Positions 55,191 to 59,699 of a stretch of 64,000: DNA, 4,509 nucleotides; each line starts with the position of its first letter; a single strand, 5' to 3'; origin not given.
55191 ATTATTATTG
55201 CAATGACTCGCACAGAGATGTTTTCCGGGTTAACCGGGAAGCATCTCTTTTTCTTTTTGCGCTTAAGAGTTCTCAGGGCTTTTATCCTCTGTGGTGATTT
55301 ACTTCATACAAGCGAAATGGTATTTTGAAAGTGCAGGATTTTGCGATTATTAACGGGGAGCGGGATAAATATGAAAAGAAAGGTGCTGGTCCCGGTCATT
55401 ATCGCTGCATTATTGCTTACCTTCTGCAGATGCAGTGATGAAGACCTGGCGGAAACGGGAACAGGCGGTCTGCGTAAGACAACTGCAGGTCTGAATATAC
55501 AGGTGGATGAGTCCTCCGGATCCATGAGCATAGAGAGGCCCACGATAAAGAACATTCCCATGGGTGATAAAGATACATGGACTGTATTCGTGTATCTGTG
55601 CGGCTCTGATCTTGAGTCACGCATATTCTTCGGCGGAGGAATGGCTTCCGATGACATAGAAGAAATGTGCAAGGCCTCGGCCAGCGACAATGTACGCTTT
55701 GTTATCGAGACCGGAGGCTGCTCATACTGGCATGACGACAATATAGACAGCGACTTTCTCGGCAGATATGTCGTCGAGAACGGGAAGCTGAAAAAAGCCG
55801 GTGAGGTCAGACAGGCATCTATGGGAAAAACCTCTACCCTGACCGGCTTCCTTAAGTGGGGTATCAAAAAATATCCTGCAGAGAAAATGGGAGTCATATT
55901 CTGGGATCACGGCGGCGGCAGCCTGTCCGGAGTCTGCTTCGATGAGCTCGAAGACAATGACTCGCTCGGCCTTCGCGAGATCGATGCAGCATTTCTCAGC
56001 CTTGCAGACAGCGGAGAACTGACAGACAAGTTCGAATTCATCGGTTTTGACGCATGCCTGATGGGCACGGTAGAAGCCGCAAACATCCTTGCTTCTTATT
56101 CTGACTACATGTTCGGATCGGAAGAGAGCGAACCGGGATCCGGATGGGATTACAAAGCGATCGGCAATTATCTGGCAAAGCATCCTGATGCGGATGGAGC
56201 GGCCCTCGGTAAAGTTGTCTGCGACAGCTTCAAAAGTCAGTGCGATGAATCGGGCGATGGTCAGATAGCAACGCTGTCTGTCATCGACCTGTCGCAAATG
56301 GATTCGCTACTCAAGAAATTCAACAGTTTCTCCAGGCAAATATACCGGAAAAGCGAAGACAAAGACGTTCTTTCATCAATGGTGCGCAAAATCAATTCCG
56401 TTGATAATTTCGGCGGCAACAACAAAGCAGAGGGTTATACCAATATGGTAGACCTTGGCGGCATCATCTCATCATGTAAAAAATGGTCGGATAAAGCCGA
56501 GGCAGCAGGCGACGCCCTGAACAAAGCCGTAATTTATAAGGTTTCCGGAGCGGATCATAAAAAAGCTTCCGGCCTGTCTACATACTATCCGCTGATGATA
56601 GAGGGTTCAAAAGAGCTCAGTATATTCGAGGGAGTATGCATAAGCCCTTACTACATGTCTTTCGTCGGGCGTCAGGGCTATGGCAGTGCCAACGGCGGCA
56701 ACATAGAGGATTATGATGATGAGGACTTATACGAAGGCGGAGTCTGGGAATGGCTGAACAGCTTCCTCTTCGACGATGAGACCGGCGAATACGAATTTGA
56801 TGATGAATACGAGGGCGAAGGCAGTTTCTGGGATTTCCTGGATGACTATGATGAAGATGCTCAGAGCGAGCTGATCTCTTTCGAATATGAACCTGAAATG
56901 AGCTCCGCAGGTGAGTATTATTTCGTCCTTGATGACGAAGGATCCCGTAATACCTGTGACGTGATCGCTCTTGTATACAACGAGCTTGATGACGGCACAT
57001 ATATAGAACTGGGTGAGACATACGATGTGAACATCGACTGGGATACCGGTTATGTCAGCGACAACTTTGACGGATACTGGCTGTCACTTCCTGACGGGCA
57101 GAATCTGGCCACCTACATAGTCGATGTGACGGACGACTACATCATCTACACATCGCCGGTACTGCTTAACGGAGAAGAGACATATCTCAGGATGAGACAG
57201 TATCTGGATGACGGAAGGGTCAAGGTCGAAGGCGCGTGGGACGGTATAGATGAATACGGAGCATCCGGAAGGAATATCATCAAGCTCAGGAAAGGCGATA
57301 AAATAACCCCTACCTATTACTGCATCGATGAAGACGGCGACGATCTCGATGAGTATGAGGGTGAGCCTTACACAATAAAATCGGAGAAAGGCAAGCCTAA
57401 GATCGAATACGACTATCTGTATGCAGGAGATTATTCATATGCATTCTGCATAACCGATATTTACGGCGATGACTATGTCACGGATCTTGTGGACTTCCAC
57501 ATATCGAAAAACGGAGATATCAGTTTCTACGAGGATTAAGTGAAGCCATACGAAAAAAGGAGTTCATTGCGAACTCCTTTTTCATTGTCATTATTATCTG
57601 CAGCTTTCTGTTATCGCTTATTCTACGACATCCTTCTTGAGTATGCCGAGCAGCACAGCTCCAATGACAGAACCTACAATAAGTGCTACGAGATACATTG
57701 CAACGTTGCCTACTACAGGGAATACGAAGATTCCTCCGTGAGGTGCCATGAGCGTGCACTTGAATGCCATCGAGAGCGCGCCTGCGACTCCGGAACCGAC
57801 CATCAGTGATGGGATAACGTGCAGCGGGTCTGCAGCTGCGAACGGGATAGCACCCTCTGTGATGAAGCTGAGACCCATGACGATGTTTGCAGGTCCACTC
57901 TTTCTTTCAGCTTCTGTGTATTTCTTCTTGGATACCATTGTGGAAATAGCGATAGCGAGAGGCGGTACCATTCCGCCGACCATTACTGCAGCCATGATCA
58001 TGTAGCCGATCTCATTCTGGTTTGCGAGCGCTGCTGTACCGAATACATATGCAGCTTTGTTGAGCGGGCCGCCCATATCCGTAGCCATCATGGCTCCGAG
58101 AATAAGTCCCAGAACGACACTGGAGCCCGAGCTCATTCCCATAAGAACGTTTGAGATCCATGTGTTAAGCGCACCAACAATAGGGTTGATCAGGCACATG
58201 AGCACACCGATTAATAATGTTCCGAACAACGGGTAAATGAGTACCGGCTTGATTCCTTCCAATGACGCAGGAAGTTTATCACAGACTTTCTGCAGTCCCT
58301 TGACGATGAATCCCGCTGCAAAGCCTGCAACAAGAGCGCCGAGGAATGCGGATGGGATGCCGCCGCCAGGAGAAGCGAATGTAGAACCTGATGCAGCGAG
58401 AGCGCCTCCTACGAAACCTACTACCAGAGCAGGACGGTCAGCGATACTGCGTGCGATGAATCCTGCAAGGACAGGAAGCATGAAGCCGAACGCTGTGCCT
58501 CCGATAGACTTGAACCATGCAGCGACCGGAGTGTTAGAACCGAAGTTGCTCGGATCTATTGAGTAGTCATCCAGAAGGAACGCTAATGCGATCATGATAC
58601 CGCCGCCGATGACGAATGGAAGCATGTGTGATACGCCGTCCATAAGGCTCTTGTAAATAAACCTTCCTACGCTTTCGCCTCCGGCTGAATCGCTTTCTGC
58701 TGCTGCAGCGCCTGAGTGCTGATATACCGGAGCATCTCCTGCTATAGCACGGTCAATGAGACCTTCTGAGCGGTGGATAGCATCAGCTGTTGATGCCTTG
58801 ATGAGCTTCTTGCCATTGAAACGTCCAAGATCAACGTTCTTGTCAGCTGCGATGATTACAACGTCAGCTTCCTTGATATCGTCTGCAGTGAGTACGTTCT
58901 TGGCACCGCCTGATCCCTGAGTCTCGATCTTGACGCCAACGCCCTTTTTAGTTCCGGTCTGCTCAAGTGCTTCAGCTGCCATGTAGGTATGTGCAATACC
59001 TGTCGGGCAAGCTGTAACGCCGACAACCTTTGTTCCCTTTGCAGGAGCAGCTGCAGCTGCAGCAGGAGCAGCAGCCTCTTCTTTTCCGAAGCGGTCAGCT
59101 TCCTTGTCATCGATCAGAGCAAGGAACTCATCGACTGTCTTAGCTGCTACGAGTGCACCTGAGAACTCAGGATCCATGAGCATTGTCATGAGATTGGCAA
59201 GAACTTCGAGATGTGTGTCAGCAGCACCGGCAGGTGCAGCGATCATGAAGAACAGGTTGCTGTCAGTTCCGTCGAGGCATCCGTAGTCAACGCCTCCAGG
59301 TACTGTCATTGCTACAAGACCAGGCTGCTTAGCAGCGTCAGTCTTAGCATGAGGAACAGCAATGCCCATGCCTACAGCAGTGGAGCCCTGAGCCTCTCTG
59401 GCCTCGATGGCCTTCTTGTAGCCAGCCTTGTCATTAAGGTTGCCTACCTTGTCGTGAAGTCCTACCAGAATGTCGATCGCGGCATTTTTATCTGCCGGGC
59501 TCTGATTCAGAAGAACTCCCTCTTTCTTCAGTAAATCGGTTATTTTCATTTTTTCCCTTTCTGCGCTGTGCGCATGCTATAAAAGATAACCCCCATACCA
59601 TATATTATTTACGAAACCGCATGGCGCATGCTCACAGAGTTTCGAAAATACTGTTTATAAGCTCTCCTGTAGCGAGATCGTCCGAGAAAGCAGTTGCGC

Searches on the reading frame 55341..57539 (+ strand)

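Call 69: search_protein_families(library=pfam, proteins=[window:55341-57539:+], max_evalue=0.0001)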
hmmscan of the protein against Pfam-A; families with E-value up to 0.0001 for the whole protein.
window:55341-57539:+ (732 aa): 1 family
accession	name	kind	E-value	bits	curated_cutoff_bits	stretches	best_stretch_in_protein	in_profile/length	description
PF03415.19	Peptidase_C11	-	3.5e-43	148.9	25.8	1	101-409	12-315/359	Clostripain family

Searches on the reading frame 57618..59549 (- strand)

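Call 69: search_protein_families(library=pfam, proteins=[window:57618-59549:-], max_evalue=0.0001)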
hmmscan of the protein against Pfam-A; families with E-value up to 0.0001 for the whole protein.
window:57618-59549:- (643 aa): 4 families
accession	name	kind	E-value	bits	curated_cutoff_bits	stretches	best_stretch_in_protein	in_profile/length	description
PF00359.27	PTS_EIIA_2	-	1.5e-29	103.2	27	1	6-148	2-143/144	Phosphoenolpyruvate-dependent sugar phosphotransferase system, EIIA 2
PF02378.23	PTS_EIIC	-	1.7e-20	73.8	30.7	1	303-585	1-319/319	Phosphotransferase system, EIIC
PF02302.22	PTS_IIB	-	1e-19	71.4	23.6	1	177-262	2-85/90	PTS system, Lactose/Cellobiose specific IIB subunit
PF25554.1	PTS_EIIB_BC_N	-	6.3e-05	23.5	27.4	0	216-270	29-83/88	PTS system fructose specific EIIB'BC N-terminal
